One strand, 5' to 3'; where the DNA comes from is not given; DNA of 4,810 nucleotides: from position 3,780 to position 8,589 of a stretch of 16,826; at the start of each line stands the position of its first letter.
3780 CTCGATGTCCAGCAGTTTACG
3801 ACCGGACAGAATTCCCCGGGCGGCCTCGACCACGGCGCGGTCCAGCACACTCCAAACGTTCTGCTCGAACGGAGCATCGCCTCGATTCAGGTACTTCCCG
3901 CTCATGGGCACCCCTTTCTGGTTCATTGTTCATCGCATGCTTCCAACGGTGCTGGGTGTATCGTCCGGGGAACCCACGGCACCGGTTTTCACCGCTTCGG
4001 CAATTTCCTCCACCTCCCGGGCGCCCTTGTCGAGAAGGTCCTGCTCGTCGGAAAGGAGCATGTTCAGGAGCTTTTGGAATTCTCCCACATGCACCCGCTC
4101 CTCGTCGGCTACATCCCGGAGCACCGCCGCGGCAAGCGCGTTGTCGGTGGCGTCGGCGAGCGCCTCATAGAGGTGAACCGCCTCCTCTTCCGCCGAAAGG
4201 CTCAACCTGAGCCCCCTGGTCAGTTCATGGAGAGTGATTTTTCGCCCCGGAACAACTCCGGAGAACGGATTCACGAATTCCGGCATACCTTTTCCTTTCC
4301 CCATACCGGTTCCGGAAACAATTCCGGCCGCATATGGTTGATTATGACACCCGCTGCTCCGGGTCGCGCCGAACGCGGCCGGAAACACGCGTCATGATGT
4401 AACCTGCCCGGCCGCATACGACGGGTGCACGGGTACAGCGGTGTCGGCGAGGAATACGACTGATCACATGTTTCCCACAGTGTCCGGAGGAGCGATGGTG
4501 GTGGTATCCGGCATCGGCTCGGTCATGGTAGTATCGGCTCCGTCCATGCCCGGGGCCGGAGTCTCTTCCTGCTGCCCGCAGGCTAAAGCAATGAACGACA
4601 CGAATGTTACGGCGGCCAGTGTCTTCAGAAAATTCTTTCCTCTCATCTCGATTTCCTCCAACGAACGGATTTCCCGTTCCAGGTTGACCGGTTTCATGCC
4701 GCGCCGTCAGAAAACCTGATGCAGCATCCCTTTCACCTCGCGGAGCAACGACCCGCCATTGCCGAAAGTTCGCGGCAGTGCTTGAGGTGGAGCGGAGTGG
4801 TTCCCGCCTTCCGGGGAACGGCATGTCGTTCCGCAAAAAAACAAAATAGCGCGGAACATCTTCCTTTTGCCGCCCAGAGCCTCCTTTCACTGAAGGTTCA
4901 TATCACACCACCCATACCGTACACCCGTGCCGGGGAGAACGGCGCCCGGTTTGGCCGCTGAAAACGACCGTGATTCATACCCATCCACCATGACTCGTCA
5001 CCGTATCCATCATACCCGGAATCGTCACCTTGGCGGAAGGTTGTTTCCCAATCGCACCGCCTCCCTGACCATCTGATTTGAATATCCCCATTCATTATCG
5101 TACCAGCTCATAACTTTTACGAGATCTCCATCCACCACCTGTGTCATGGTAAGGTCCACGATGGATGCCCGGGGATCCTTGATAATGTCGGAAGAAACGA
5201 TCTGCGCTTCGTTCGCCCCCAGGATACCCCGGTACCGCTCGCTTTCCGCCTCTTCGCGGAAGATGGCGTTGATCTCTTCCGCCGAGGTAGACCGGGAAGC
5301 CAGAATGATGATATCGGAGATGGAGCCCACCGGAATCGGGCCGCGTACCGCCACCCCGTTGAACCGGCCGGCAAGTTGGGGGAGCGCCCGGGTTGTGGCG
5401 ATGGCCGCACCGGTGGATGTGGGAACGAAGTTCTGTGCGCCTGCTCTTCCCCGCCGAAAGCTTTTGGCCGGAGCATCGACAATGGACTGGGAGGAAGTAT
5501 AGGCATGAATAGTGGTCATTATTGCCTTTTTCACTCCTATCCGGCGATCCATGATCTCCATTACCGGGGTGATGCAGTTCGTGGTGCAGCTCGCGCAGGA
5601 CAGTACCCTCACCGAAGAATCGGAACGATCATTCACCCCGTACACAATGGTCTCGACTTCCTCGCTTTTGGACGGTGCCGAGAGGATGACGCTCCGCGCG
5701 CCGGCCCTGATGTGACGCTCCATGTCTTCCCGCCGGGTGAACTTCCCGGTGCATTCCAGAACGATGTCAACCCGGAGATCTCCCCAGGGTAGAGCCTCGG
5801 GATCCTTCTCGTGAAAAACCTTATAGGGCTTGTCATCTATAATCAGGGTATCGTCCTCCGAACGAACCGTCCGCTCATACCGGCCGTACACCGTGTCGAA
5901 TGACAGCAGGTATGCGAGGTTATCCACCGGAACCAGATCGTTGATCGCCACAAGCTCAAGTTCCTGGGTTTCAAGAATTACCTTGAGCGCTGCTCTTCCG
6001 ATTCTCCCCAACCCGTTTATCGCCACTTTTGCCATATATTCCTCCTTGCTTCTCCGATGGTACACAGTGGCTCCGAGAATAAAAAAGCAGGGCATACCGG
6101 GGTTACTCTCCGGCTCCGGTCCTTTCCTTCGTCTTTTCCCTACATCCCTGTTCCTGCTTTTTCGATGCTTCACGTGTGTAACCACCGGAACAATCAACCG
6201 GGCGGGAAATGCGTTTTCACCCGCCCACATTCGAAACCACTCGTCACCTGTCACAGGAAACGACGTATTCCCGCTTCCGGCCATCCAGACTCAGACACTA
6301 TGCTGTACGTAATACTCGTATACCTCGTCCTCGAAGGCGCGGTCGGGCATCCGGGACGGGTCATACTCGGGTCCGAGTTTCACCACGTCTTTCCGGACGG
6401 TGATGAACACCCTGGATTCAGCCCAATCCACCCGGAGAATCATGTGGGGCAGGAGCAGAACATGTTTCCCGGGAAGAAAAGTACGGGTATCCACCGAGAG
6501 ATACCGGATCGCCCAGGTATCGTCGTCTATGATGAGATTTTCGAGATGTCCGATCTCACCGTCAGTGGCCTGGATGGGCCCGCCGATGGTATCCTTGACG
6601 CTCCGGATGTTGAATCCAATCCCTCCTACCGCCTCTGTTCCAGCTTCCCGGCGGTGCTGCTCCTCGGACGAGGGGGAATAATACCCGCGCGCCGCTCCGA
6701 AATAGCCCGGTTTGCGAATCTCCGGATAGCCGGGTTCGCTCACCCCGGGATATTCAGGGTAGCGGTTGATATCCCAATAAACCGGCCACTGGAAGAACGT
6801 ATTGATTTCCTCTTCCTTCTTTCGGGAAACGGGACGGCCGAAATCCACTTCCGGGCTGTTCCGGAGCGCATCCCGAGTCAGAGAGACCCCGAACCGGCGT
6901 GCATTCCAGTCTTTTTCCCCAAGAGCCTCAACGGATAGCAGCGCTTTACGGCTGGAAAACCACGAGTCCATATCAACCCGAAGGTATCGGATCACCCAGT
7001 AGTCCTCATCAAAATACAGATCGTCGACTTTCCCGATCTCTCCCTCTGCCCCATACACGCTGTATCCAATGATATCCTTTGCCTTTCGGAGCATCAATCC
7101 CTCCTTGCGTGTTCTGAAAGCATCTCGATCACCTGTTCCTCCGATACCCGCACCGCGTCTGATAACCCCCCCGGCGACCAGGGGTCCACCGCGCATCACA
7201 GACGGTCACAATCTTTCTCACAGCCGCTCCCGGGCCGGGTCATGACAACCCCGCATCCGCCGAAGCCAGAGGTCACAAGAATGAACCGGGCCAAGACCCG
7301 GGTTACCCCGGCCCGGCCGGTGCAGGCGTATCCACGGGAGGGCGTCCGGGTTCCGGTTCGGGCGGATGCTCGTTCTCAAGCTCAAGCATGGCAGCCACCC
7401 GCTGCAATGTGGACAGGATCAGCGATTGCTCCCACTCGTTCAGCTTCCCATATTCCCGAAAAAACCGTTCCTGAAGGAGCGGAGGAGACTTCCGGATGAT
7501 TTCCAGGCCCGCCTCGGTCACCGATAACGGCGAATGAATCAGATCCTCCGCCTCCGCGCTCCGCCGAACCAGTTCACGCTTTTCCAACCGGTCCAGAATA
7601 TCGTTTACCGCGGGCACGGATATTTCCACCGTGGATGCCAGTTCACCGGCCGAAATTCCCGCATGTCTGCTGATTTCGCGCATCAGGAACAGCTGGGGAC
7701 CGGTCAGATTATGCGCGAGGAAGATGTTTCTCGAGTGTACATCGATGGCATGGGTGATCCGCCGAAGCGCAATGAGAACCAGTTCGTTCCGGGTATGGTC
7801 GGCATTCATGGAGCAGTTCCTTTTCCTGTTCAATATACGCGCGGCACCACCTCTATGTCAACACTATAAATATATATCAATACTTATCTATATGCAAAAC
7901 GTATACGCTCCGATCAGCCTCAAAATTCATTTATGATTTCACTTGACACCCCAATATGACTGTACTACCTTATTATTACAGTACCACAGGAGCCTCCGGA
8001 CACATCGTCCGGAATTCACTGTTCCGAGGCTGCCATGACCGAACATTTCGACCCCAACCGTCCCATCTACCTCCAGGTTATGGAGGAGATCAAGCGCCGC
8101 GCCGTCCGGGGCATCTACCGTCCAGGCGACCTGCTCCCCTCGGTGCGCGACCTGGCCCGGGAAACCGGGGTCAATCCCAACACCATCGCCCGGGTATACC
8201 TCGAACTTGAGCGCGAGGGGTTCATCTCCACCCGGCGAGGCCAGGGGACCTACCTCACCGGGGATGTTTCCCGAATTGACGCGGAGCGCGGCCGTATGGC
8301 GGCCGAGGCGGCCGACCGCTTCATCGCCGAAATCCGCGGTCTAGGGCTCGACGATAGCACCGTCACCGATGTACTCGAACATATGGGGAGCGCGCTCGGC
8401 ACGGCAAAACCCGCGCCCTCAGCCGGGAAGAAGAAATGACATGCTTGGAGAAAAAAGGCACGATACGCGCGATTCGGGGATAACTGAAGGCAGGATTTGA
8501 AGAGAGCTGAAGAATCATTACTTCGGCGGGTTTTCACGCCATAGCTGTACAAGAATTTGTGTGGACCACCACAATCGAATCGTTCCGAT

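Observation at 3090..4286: Complete Family-1 encapsulin iron-storage nanocompartment operon (EncFtn cargo plus shell protein)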

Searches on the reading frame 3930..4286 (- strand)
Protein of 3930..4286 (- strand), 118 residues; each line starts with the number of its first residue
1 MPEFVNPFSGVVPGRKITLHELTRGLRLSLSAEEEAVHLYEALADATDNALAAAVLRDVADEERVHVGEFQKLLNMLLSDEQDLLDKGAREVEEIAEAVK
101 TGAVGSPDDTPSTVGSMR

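Call 8: search_solved_structures(query=window:3930-4286:-, show_alignments=3, max_evalue=0.1)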
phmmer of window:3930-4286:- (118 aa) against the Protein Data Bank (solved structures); distinct sequences matched with E-value up to 0.1: 7.
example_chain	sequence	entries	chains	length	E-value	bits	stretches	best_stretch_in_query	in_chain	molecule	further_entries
7s8t_A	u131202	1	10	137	1.4e-14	57.5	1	5-109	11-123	EncC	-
5n5e_e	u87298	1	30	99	2.8e-10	43.7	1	15-95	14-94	PFC_05175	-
2e0z_A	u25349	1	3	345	1.2e-08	38.5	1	16-96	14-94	Virus-like particle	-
1vjx_A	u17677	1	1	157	6.9e-06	29.6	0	15-74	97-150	putative ferritin-like diiron-carboxylate protein TM1526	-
7s5c_A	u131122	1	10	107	5.8e-05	26.6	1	23-85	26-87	EncB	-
7s5k_A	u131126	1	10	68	6e-05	26.5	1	25-83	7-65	EncB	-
2fzf_A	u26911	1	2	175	0.089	16.3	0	16-82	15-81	hypothetical protein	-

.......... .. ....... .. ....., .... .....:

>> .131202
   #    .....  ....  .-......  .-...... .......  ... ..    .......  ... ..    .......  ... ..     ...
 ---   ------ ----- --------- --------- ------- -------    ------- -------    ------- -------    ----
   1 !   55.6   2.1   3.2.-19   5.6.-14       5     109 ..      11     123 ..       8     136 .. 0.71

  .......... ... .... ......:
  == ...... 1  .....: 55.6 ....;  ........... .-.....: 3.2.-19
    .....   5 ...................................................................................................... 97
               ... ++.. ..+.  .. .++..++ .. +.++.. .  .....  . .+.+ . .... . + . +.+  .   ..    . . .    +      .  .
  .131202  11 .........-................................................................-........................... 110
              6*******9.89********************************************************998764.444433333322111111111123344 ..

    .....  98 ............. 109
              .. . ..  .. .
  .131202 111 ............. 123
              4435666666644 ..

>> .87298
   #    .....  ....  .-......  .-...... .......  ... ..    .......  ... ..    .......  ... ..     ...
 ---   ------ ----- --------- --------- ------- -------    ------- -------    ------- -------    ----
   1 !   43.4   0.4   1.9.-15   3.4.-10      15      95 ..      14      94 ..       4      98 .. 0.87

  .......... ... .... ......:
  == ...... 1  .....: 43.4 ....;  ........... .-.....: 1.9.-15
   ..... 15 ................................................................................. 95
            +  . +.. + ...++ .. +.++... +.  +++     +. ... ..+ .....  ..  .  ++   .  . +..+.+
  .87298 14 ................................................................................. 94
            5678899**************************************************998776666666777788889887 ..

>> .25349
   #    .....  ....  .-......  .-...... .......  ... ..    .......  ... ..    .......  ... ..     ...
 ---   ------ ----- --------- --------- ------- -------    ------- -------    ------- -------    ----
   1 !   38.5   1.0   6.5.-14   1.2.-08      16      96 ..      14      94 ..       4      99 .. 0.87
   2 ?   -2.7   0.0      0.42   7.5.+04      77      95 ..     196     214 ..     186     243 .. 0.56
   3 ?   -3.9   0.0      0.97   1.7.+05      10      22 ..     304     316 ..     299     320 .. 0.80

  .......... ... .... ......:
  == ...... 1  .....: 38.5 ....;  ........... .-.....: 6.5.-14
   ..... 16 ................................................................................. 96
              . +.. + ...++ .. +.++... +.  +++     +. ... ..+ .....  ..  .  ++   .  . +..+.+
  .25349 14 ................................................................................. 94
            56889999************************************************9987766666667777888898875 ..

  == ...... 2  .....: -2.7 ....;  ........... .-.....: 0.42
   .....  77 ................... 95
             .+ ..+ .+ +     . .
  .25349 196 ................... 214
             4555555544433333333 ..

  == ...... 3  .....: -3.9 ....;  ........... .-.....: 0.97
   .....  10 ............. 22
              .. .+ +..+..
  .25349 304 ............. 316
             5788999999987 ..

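Call 11: find_homologous_proteins(query=window:3930-4286:-)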
Query window:3930-4286:- (118 aa): 1618 proteins with E <= 0.001 among 1760 candidates; the best 120 are listed.
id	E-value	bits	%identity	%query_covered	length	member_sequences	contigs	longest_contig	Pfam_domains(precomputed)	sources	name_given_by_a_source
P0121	8.3e-68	243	100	100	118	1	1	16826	PF02915.24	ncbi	-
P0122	3.5e-43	164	70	100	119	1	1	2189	PF02915.24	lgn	-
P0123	4.8e-43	164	71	100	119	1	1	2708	PF02915.24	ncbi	-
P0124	2.2e-42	161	70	97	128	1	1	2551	PF02915.24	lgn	-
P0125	5.0e-42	160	70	100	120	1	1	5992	PF02915.24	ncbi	ncbi:MAG: ferritin-like domain-containing protein [Candidatus Latescibacterota bacterium]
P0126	7.7e-42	160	67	100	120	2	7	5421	PF02915.24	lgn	-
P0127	1.5e-41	159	68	100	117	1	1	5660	PF02915.24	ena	-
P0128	2.3e-41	158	67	100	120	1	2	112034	PF02915.24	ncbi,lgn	-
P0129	3.4e-41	158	66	100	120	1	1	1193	PF02915.24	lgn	-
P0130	4.6e-41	157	74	86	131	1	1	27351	PF02915.24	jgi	jgi:rubrerythrin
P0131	4.7e-41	157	76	84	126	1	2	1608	PF02915.24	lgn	-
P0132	5.0e-41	157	76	81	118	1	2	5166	PF02915.24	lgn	-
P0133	7.6e-41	157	74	86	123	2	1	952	PF02915.24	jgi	jgi:rubrerythrin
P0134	1.6e-40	155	64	100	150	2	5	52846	PF02915.24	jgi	-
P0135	2.0e-40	155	80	83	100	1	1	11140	PF02915.24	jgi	-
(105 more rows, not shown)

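Call 57: search_protein_families(library=phrogs, proteins=[window:3930-4286:-], max_evalue=0.01)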
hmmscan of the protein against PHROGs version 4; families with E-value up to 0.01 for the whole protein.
window:3930-4286:- (118 aa): 0 families

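Call 62: predict_structure(alignment_id=A3)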
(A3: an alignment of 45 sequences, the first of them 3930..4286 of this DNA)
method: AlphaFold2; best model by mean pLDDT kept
length: 118 residues; sequences in the alignment: 45
mean_pLDDT: 86.7   pTM: 0.69
mean pLDDT of the five models: 86.7, 85.0, 83.8, 78.1, 77.2
residues with pLDDT >= 90: 83; 70-90: 14; 50-70: 11; < 50: 10
segments of 3 or more residues with pLDDT < 50: 105-110, 116-118
pLDDT, mean of each block of 10 residues (from residue 1): 66 87 94 97 98 98 98 97 96 94 57 51
secondary structure, 60 per line:
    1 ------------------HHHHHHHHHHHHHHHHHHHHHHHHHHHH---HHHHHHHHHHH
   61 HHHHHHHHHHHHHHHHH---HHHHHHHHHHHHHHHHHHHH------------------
elements in order: H19-46 H50-77 H81-100

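Call 67: fold_search(model_id=the predicted structure, library=pdb)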
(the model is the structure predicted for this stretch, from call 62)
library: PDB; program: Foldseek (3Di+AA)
matches with E <= 10: 347; with E <= 0.001: 2
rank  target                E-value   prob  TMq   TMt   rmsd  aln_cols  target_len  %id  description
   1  5n5e_D                1.4e-04  1.00  0.69  0.83   2.6        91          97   37  Crystal structure of encapsulated ferritin domain from Pyrococcus furiosus PFC_05175 (released 2018-01-24)
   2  5n5e_A                3.5e-04  1.00  0.69  0.82   2.6        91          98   37  Crystal structure of encapsulated ferritin domain from Pyrococcus furiosus PFC_05175 (released 2018-01-24)
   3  7s8t_B                1.2e-03  1.00  0.60  0.85   1.8        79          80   44  M. xanthus ferritin-like protein EncC (released 2022-02-02)
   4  7s8t_J                2.2e-03  1.00  0.59  0.81   3.0        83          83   46  M. xanthus ferritin-like protein EncC (released 2022-02-02)
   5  7s8t_A                2.4e-03  1.00  0.62  0.87   1.6        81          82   44  M. xanthus ferritin-like protein EncC (released 2022-02-02)
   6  7s8t_E                2.7e-03  1.00  0.56  0.81   2.1        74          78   39  M. xanthus ferritin-like protein EncC (released 2022-02-02)
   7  7s5c_E                8.2e-03  1.00  0.51  0.89   0.7        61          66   38  M. xanthus ferritin-like protein EncB (released 2022-02-02)
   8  7s8t_I                8.2e-03  1.00  0.57  0.82   2.3        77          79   38  M. xanthus ferritin-like protein EncC (released 2022-02-02)
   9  7s5k_E                1.5e-02  1.00  0.51  0.90   0.8        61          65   38  M. xanthus ferritin-like protein EncB (released 2022-02-02)
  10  7s5k_C                1.5e-02  1.00  0.52  0.88   0.9        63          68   36  M. xanthus ferritin-like protein EncB (released 2022-02-02)
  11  7s5k_B                1.8e-02  1.00  0.51  0.91   0.7        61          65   38  M. xanthus ferritin-like protein EncB (released 2022-02-02)
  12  7s5c_C                1.9e-02  1.00  0.49  0.90   0.6        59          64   37  M. xanthus ferritin-like protein EncB (released 2022-02-02)
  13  7s5c_F                2.2e-02  1.00  0.47  0.93   0.5        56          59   38  M. xanthus ferritin-like protein EncB (released 2022-02-02)
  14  7s5c_A                3.2e-02  1.00  0.51  0.88   0.7        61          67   38  M. xanthus ferritin-like protein EncB (released 2022-02-02)
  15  7s5c_H                3.4e-02  1.00  0.48  0.88   0.5        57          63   38  M. xanthus ferritin-like protein EncB (released 2022-02-02)
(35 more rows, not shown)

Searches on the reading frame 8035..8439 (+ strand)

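Call 3: search_protein_families(library=pfam, proteins=[window:8035-8439:+], max_evalue=0.01)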
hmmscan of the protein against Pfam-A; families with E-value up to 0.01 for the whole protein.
window:8035-8439:+ (134 aa): 9 families
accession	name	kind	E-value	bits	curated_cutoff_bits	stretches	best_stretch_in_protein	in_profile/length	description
PF00392.27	GntR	-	1e-15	57.6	27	1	12-73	2-63/64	Bacterial regulatory proteins, gntR family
PF02082.26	Rrf2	-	5.2e-06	27.1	30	1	34-81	23-72/132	Iron-dependent Transcriptional regulator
PF13730.12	HTH_36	-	1.2e-05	25.5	25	1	33-64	24-55/55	Helix-turn-helix domain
PF13545.12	HTH_Crp_2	-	0.00016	22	27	1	33-69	21-57/70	Crp-like helix-turn-helix domain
PF13412.12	HTH_24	-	0.00044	20.2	21.9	1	36-64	19-47/48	Winged helix-turn-helix DNA-binding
PF01047.28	MarR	-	0.00045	20.5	24.6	1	36-66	19-49/59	MarR family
PF09339.16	HTH_IclR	-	0.00057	20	22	1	36-66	20-50/52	IclR helix-turn-helix domain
PF13542.12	HTH_Tnp_ISL3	-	0.0023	17.8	27.4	0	36-56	28-48/51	Helix-turn-helix domain of transposase family ISL3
PF25213.1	HVO_A0261_N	-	0.0073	16.6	35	0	38-98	28-79/86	HVO_A0261 N-terminal domain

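Call 4: search_protein_families(library=ncbifam, proteins=[window:8035-8439:+], max_evalue=0.01)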
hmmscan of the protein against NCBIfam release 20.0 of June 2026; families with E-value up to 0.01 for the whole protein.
window:8035-8439:+ (134 aa): 30 families (the best 25 are shown)
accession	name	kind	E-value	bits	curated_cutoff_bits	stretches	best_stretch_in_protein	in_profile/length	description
NF047563.1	modulin_PmtR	equivalog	5e-17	62.1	200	1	8-115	10-118/125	PSM export ABC transporter transcriptional regulator PmtR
NF052282.1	PLP_TF_PdxR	equivalog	7.9e-16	58.1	320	1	10-83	1-74/448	MocR-like pyridoxine biosynthesis transcription factor PdxR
NF053730.1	TransRegRv1152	equivalog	1.8e-15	56.9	170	1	6-114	12-115/120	Rv1152 family transcriptional regulator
NF052286.1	ecto_TF_EhuR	exception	7.7e-12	44.5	480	1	8-79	9-80/458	MocR-like ectoine utilization transcription factor EhuR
NF012025.0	PRK15481.1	equivalog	3.5e-11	42.4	573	1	15-87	11-83/432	MocR-like B6 salvage transcription factor PtsJ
NF052281.1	rhizopine_MocR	equivalog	4.1e-10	38.9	650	1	9-80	17-88/479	rhizopine catabolism transcriptional regulator MocR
NF052290.2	MocR_like_YczR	exception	1.4e-09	37.2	487.4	1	8-88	17-97/458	MocR-like transcription factor YczR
TIGR02018.2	his_ut_repres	equivalog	3e-09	36.6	220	1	12-75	1-64/226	histidine utilization transcriptional repressor HutC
TIGR02325.1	C_P_lyase_phnF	equivalog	1.2e-08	34.8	156.8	1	11-82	9-78/238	phosphonate metabolism transcriptional regulator PhnF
NF008571.0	PRK11523.1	equivalog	1.3e-07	31.4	396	1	8-80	6-78/258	transcriptional regulator ExuR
NF052285.1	GABA_TF_GabR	exception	1.2e-06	27.7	600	1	12-81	1-69/456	MocR-like transcriptional regulator GabR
NF011575.0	PRK14999.1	equivalog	1.4e-06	27.8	424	1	9-75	11-77/241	histidine utilization repressor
NF007588.0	PRK10225.1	equivalog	1.6e-06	27.7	442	1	8-81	8-80/257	Uxu operon transcriptional regulator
NF007292.0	PRK09764.1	equivalog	2.5e-06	26.8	281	1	8-78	3-73/240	GntR family transcriptional regulator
NF007741.0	PRK10421.1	equivalog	2.6e-06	27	311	1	28-76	25-73/262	transcriptional regulator LldR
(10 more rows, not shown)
